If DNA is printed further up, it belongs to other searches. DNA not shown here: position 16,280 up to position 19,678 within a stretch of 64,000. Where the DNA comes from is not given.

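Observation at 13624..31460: About 18-kb island of giant orphan proteins with adaptor-like paralogs, next to a T4CP-like ATPase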

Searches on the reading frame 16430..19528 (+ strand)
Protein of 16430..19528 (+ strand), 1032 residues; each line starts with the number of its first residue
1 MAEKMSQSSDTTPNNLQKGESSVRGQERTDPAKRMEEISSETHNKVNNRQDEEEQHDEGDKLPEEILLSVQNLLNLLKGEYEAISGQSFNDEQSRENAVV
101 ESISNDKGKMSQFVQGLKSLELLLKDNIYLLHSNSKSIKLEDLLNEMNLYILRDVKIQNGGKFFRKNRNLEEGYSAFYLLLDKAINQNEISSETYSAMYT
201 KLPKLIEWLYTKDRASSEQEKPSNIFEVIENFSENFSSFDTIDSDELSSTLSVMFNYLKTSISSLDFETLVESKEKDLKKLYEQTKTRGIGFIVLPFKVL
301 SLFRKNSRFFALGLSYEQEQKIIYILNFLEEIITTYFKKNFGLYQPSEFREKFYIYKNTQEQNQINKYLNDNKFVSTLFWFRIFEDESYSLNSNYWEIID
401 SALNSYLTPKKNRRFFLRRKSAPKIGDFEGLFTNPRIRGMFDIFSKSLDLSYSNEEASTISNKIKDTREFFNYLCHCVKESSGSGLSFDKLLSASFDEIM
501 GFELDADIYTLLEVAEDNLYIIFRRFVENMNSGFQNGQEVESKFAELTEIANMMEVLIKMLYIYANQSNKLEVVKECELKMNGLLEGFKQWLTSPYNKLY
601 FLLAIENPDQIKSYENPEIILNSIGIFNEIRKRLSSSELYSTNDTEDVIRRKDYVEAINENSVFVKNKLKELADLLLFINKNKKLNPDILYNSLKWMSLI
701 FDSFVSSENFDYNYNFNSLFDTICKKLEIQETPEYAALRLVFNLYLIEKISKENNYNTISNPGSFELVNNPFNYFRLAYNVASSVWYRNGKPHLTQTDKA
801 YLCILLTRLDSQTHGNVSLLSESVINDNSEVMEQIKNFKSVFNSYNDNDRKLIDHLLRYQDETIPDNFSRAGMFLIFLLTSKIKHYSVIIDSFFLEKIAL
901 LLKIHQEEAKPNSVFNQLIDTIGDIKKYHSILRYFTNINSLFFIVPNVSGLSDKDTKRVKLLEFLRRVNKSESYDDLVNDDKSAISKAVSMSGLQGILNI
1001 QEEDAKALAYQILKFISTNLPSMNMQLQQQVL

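Call 4: search_protein_families(library=pfam, proteins=[window:16430-19528:+], max_evalue=0.1)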
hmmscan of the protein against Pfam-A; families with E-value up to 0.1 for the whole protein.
window:16430-19528:+ (1032 aa): 0 families

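Call 31: search_protein_representatives(protein=window:16430-19528:+)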
Query: 1032 residues. Proteins with E-value up to 0.001 (for the whole library): 1; up to 1e-10: 1; up to 1e-30: 1. The best 1 are listed.
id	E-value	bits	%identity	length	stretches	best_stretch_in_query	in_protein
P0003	0.0e+00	2246.7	100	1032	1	1-1032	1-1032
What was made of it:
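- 16430..19528 (+): 1032-aa orphan protein (KatS3mg085_125). Polar acidic N-terminal ~67 aa; the rest is probably helical. Only itself among 1.84 billion representatives in an exhaustive phmmer scan (call 31).
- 1032 aa: only itself in an exhaustive HMMER scan of 1.84 billion representatives (call 31).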

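Call 37: search_protein_families(library=ncbifam, proteins=[window:16430-19528:+], max_evalue=0.01)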
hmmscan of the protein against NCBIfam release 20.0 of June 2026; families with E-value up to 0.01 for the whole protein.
window:16430-19528:+ (1032 aa): 0 families

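Call 39: search_protein_families(library=phrogs, proteins=[window:16430-19528:+], max_evalue=0.01)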
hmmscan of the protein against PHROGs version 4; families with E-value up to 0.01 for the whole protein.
window:16430-19528:+ (1032 aa): 0 families

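Call 40: search_protein_families(library=padloc, proteins=[window:16430-19528:+], max_evalue=0.01)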
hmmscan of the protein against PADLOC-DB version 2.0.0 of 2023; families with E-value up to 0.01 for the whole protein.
window:16430-19528:+ (1032 aa): 0 families

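Call 52: find_related_loci(query=window:16430-19528:+, collection=viral_contigs, flank=10000)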
Query window:16430-19528:+ (1032 aa) in viral_contigs; peptide patterns used: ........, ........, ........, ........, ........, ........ (x = any residue, [..] = any of these).
23 stretches matched a pattern, but none encodes a relative of the query by tblastn (E <= 1e-3).

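Call 68: search_solved_structures(query=window:16430-19528:+, max_evalue=1)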
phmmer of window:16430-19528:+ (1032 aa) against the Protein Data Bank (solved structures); distinct sequences matched with E-value up to 1: 0.

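Call 72: find_encoding_contigs(protein=P0003, flank=10000, max_places=10)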
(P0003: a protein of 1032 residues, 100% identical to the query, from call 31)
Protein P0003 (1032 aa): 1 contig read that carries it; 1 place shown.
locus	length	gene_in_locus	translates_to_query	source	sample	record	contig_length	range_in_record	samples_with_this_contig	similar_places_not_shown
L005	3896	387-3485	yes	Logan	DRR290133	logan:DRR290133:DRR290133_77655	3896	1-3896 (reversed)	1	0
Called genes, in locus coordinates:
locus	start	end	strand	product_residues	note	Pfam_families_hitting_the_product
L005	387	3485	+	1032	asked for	-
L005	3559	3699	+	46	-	-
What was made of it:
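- Tried and rejected: Only the 1032-aa protein was on record (call 72).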
